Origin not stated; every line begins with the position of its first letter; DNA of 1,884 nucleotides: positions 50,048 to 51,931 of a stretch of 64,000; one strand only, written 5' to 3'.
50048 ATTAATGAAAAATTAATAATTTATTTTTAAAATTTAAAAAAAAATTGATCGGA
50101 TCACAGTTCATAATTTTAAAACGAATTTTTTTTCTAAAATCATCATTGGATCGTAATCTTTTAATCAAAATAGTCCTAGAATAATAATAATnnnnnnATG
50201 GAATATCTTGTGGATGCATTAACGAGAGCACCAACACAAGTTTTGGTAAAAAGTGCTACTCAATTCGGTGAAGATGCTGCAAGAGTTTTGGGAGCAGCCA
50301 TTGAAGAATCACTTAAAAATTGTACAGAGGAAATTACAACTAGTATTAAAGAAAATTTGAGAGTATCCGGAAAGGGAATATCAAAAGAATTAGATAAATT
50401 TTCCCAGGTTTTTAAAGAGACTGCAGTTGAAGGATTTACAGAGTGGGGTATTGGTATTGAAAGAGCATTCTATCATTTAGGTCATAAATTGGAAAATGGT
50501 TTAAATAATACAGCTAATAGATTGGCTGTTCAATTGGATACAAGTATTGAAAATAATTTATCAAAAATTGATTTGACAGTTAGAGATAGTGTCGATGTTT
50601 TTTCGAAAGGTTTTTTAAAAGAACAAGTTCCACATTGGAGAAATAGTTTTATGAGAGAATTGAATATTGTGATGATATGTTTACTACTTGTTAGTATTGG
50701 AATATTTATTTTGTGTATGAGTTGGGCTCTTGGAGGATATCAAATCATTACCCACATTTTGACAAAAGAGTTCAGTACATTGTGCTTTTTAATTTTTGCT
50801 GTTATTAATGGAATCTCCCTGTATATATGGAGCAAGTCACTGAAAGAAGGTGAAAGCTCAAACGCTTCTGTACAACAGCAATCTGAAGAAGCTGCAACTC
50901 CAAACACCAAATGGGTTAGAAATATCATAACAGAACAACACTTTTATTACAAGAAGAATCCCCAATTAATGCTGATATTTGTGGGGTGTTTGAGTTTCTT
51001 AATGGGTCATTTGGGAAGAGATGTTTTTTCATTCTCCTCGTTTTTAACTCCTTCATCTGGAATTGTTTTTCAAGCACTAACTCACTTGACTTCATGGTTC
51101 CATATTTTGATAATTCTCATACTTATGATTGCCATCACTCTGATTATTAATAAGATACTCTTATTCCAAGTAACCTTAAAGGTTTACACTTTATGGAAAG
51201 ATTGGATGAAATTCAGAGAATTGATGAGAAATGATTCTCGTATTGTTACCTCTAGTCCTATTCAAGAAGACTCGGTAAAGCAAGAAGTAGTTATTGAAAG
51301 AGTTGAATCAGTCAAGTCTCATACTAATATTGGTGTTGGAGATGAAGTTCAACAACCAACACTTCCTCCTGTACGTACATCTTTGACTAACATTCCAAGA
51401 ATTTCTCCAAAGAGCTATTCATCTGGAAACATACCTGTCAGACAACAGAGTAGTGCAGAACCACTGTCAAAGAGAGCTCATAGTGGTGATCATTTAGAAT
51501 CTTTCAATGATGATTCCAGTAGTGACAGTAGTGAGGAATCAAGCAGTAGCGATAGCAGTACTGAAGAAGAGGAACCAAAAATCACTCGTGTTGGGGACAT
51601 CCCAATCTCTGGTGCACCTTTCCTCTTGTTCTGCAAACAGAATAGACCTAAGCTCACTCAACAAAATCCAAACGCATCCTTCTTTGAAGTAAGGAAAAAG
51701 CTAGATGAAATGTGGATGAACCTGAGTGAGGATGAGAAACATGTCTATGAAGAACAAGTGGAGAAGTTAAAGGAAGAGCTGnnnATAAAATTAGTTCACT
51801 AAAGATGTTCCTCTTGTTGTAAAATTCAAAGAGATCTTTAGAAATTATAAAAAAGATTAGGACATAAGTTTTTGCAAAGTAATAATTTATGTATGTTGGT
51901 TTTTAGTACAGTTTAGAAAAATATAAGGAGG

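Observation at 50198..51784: Integral membrane protein carrying a bona fide HMG box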

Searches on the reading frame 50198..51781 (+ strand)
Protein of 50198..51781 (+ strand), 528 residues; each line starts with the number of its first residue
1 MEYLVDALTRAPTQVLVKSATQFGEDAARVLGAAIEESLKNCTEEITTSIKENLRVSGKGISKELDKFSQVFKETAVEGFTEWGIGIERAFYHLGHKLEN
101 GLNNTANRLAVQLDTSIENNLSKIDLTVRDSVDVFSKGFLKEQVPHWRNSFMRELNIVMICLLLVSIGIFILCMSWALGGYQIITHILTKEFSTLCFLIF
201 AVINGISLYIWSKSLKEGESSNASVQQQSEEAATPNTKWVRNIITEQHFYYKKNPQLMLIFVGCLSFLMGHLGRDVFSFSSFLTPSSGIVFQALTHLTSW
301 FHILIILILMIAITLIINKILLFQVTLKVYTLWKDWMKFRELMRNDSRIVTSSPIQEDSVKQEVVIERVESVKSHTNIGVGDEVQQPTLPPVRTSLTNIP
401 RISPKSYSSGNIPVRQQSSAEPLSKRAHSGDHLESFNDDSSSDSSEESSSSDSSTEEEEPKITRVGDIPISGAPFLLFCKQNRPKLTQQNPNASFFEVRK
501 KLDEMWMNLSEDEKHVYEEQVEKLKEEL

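Call 3: search_protein_families(library=pfam, proteins=[window:50198-51781:+], max_evalue=1)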
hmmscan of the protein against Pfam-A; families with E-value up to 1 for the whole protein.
window:50198-51781:+ (528 aa): 8 families
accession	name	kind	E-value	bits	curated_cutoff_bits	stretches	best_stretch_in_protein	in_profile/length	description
PF00505.25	HMG_box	-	8.7e-14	52.2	25.4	1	474-527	7-60/69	HMG (high mobility group) box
PF09011.16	HMG_box_2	-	3.1e-08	34.6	22.4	1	475-527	11-63/72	HMG-box domain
PF24815.1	HMG_WDHD1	-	0.024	15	51.6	1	475-519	5-50/51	WDHD1 HMG box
PF01769.21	MgtE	-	0.067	13.9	27.6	1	146-216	32-99/125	Divalent cation transporter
PF05432.16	BSP_II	-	0.1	12.7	25.1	1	432-460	38-66/299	Bone sialoprotein II (BSP-II)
PF20990.2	DUF2207_C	-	0.26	11.4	33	1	237-350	112-217/247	Predicted membrane protein (DUF2207) C-terminal domain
PF15462.11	Barttin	-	0.37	10.8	27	1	415-462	147-195/223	Bartter syndrome, infantile, with sensorineural deafness (Barttin)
PF15106.11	TMEM156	-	0.72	9.6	27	0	300-324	178-201/226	TMEM156 protein family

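Call 8: find_homologous_proteins(query=window:50198-51781:+, max_evalue=0.001)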
Query window:50198-51781:+ (528 aa): 7 proteins with E <= 0.001 among 8000 candidates.
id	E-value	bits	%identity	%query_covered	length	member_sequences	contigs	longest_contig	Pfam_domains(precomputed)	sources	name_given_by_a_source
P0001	0.0e+0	1174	100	100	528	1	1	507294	PF00505.26,PF09011.17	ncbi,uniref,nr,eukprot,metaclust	ncbi:HMG box family protein [Naegleria gruberi]|uniref:HMG box family protein n=1 Tax=Naegleria grub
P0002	1.6e-162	560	49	100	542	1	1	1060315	PF00505.26,PF09011.17,PF24815.2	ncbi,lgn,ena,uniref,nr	ncbi:hypothetical protein FDP41_007962 [Naegleria fowleri]|uniref:HMG box domain-containing protein 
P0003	2.3e-158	546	48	100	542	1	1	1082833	PF00505.26,PF09011.17,PF24815.2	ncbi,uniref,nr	ncbi:hypothetical protein C9374_006882 [Naegleria lovaniensis]|uniref:HMG box domain-containing prot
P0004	1.1e-70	257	41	65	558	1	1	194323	-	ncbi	ncbi:hypothetical protein ABK040_005384 [Willaertia magna]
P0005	1.9e-59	220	52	33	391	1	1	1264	-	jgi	-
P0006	6.1e-59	218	35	53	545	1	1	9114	-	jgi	jgi:hypothetical protein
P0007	3.6e-44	169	27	69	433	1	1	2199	-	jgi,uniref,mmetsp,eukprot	uniref:Uncharacterized protein n=1 Tax=Percolomonas cosmopolitus TaxID=63605 RepID=A0A7S1PG89_9EUKA|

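Call 15: find_encoding_contigs(protein=P0002, flank=6000, max_places=3)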
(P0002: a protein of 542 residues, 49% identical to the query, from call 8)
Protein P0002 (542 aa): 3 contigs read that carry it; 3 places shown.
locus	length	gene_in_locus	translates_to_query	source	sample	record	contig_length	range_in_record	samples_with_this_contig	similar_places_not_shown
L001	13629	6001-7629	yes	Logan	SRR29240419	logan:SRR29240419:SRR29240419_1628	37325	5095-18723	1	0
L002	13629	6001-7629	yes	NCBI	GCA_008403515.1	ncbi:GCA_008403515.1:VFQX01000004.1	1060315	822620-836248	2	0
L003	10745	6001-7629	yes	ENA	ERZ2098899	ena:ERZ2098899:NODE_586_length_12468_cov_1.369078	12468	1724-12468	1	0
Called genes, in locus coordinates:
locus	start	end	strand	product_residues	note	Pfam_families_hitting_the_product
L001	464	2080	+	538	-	-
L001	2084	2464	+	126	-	-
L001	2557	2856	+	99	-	-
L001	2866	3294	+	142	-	-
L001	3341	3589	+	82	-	-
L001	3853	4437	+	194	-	-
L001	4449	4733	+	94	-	PF25390:WD40_RLD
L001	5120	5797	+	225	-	PF13540:RCC1_2 (faint), PF25390:WD40_RLD, PF00415:RCC1 (weak)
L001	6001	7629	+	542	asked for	PF00505:HMG_box, PF09011:HMG_box_2, PF24815:HMG_WDHD1 (weak)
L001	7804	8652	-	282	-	PF00089:Trypsin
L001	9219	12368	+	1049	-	PF00225:Kinesin, PF16796:Microtub_bd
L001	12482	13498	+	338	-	-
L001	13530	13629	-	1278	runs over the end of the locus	PF00005:ABC_tran, PF13304:AAA_21 (faint), PF13558:SbcC_Walker_B (faint), PF00664:ABC_membrane, PF00005:ABC_tran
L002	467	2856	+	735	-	-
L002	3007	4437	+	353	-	PF00515:TPR_1 (faint), PF07719:TPR_2 (faint), PF13181:TPR_8 (weak)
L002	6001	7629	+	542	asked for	PF00505:HMG_box, PF09011:HMG_box_2, PF24815:HMG_WDHD1 (weak)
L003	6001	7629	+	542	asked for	PF00505:HMG_box, PF09011:HMG_box_2, PF24815:HMG_WDHD1 (weak)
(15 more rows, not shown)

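Call 16: find_encoding_contigs(protein=P0003, flank=6000, max_places=3)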
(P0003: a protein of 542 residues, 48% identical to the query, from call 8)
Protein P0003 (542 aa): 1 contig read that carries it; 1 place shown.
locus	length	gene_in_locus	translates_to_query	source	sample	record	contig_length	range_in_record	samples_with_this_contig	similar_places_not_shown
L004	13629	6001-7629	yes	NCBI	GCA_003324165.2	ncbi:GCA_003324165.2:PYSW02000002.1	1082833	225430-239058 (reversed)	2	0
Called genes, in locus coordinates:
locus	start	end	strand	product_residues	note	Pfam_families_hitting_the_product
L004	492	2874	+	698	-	-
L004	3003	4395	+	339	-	PF00515:TPR_1 (faint), PF07719:TPR_2 (faint), PF13181:TPR_8 (weak)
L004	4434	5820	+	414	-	PF25390:WD40_RLD, PF25384:Alsin_RLD (faint), PF13540:RCC1_2 (weak), PF00415:RCC1 (weak), PF25390:WD40_RLD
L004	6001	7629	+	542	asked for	PF00505:HMG_box, PF09011:HMG_box_2, PF24815:HMG_WDHD1 (weak)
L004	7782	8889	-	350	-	PF00089:Trypsin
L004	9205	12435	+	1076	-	PF16796:Microtub_bd, PF00225:Kinesin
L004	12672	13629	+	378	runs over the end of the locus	PF16884:ADH_N_2, PF00107:ADH_zinc_N, PF13602:ADH_zinc_N_2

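Call 19: search_solved_structures(query=window:50198-51781:+, max_evalue=0.01, show_alignments=2)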
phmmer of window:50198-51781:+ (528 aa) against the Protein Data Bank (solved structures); distinct sequences matched with E-value up to 0.01: 42.
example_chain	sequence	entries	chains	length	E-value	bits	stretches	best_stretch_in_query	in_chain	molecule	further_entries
2gzk_A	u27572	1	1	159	2.8e-13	52.4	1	473-527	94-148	Sex-determining region on Y / HMGB1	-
2yrq_A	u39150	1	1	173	9.9e-13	50.6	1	473-527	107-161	High mobility group protein B1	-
6oem_N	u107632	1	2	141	2.9e-12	49.1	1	473-527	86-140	High mobility group protein B1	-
5zdz_N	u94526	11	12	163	3.1e-12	49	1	473-527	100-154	HMGB1 A-B box | High mobility group protein B1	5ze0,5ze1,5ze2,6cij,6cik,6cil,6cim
8i9m_A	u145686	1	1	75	2.8e-10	42.5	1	473-527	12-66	High mobility group protein B1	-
1hme_A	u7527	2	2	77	3.1e-10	42.4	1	473-527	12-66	HIGH MOBILITY GROUP PROTEIN FRAGMENT-B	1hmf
1hsm_A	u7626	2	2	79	3.6e-10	42.2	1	473-527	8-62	HIGH MOBILITY GROUP PROTEIN 1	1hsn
1nhm_A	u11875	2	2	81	3.6e-10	42.2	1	473-527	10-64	HIGH MOBILITY GROUP PROTEIN 1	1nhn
2yqi_A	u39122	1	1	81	5.4e-10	41.6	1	473-527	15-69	High mobility group protein B3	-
9cg9_K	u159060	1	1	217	3.6e-09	38.9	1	473-527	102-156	High mobility group protein B1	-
1j3d_A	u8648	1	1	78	4.2e-09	38.7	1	473-527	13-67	High mobility group protein 2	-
1j3c_A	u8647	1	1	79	1.1e-08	37.3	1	473-527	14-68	High mobility group protein 2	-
6cg0_N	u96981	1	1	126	4.9e-08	35.2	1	473-512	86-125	High mobility group protein B1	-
2co9_A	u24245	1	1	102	4.3e-07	32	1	450-527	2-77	thymus high mobility group box protein TOX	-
1cg7_A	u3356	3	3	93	3.8e-05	25.6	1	473-523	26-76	PROTEIN (NON HISTONE PROTEIN 6 A) | Nonhistone chromosomal protein 6A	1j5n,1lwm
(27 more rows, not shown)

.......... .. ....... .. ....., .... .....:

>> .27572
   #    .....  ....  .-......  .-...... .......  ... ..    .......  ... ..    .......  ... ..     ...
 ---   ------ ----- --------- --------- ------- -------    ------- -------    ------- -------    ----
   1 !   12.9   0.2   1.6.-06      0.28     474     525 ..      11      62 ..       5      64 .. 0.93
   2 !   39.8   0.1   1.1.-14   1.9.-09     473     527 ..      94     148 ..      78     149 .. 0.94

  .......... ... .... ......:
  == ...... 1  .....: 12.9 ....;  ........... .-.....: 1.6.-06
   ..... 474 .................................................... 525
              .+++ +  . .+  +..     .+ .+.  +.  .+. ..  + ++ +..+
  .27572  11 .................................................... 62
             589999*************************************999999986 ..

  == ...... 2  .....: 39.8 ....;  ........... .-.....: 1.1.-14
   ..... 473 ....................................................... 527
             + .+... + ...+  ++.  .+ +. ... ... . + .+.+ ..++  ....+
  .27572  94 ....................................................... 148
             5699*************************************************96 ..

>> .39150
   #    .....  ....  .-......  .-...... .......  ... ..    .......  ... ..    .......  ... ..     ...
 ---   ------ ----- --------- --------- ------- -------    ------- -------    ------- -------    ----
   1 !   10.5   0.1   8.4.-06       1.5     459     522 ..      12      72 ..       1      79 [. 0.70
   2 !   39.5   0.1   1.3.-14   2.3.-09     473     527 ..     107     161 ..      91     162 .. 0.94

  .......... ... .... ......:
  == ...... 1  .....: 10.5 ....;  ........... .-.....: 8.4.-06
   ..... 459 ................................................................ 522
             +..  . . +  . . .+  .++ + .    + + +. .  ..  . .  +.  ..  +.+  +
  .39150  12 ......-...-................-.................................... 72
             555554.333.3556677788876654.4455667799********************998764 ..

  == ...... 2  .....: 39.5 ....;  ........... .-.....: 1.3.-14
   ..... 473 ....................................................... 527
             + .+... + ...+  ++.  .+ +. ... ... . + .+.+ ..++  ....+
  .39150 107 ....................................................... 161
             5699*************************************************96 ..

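Call 20: predict_structure(alignment_id=A1)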
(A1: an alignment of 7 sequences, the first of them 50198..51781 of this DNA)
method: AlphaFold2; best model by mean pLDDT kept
length: 528 residues; sequences in the alignment: 7
mean_pLDDT: 50.8   pTM: 0.20
mean pLDDT of the five models: 50.8, 48.5, 46.7, 44.9, 42.2
residues with pLDDT >= 90: 1; 70-90: 66; 50-70: 238; < 50: 223
segments of 3 or more residues with pLDDT < 50: 1-21, 53-55, 57-72, 217-241, 281-288, 346-471
pLDDT, mean of each block of 10 residues (from residue 1): 35 40 52 55 55 49 45 50 58 62 62 63 61 52 54 60 62 53 53 55 56 48 39 45 52 52 53 50 45 55 61 65 69 73 55 30 26 24 24 26 22 22 26 23 26 26 34 81 81 77 88 87 78
secondary structure, 60 per line:
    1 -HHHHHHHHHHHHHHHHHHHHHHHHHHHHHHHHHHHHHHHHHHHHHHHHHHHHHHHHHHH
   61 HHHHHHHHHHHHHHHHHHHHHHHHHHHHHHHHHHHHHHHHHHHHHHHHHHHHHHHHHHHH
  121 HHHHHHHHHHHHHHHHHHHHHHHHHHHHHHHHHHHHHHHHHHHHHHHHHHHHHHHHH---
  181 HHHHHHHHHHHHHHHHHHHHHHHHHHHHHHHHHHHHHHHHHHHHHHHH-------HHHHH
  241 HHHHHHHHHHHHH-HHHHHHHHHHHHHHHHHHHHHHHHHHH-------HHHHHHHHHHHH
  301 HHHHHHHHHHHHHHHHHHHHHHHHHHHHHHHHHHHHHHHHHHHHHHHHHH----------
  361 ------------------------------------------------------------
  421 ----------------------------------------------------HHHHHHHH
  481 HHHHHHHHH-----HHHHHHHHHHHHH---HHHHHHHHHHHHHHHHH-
elements in order: H2-177 H181-228 H236-253 H255-281 H289-350 H473-489 H495-507 H511-527

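Call 28: list_cluster_members(proteins=[P0005, P0006, P0008, P0009, P0012, P0013, P0015, P0021, P0038, P0042])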
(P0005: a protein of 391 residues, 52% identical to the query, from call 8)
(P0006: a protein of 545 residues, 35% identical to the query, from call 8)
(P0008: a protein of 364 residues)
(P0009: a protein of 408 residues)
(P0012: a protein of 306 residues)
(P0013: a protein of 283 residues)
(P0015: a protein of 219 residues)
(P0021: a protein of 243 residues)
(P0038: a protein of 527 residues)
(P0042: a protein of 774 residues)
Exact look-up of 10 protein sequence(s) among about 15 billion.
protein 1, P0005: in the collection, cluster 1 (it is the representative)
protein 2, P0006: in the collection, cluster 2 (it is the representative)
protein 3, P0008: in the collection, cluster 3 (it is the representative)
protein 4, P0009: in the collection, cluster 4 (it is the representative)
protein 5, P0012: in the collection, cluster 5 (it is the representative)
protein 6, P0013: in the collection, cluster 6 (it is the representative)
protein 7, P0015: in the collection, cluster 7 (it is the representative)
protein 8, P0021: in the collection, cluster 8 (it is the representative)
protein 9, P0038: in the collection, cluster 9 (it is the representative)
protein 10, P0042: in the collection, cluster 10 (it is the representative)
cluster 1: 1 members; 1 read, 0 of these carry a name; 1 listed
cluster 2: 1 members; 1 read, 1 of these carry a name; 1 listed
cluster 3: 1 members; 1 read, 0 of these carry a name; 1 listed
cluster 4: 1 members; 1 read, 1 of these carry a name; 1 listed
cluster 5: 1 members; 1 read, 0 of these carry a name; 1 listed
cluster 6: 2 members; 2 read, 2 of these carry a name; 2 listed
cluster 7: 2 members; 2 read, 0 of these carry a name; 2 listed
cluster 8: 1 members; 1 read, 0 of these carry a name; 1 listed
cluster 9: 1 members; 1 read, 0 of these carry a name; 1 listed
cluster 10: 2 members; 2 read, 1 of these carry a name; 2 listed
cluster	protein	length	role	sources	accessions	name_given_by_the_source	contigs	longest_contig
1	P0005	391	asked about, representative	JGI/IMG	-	-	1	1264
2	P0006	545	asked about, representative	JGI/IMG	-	hypothetical protein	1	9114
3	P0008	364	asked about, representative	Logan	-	-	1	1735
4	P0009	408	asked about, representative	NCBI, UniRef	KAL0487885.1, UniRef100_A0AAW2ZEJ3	4 TM domain-containing transmembrane protein Cdc6d [Acrasis kona] | 4 TM domain-containing transmembrane protein Cdc6d n=1 Tax=Acrasis kona TaxID=1008807 ...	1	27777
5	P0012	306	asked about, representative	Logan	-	-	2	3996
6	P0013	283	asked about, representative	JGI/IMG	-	hypothetical protein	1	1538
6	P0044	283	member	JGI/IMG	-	hypothetical protein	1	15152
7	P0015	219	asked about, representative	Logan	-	-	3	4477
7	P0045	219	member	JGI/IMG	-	-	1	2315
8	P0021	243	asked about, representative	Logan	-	-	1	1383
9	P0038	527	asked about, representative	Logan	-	-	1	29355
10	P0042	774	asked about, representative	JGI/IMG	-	-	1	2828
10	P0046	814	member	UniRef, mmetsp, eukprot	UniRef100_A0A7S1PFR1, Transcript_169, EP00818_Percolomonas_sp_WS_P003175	Uncharacterized protein n=1 Tax=Percolomonas cosmopolitus TaxID=63605 ... | Transcript_169/g.596 ORF Transcript_169/g.596 Transcript_169/m.596 type:complete len:815 ... | CAMPEP_0117438684 /NCGR_PEP_ID=MMETSP0759-20121206/2180_1 /TAXON_ID=63605 ...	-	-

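Call 29: list_cluster_members(proteins=[P0001, P0002, P0003, P0004, P0007])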
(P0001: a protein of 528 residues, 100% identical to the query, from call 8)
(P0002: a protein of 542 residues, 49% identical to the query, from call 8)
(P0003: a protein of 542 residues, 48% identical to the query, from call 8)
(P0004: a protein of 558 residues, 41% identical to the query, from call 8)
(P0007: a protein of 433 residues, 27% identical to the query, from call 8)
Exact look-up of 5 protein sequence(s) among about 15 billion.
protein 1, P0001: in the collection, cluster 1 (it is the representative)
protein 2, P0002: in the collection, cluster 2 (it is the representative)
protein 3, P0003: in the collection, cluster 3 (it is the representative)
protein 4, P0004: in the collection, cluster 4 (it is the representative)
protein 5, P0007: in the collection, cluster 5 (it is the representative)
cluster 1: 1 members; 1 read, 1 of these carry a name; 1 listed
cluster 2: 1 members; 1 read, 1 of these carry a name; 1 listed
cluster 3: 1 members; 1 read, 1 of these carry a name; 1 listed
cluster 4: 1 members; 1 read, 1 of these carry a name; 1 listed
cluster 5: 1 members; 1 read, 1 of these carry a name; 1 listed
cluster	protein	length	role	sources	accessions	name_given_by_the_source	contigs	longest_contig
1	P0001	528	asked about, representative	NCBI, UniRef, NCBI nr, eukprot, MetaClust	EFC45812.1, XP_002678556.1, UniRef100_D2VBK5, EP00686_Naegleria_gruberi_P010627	HMG box family protein [Naegleria gruberi] | HMG box family protein n=1 Tax=Naegleria gruberi TaxID=5762 RepID=D2VBK5_NAEGR | XP_002678556.1 HMG box family protein [Naegleria gruberi strain NEG-M]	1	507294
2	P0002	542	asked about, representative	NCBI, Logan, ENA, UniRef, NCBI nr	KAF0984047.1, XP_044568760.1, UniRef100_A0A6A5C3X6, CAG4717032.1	hypothetical protein FDP41_007962 [Naegleria fowleri] | HMG box domain-containing protein n=1 Tax=Naegleria fowleri TaxID=5763 ... | uncharacterized protein FDP41_007962 [Naegleria fowleri]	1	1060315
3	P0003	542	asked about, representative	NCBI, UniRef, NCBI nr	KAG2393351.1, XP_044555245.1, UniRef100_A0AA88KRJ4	hypothetical protein C9374_006882 [Naegleria lovaniensis] | HMG box domain-containing protein n=1 Tax=Naegleria lovaniensis TaxID=51637 ... | uncharacterized protein C9374_006882 [Naegleria lovaniensis]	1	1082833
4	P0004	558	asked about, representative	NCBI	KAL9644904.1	hypothetical protein ABK040_005384 [Willaertia magna]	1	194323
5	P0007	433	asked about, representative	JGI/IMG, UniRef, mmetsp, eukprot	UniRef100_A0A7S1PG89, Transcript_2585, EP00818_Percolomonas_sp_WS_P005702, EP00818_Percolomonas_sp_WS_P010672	Uncharacterized protein n=1 Tax=Percolomonas cosmopolitus TaxID=63605 ... | Transcript_2585/g.9896 ORF Transcript_2585/g.9896 Transcript_2585/m.9896 type:complete ... | CAMPEP_0117439924 /NCGR_PEP_ID=MMETSP0759-20121206/2812_1 /TAXON_ID=63605 ...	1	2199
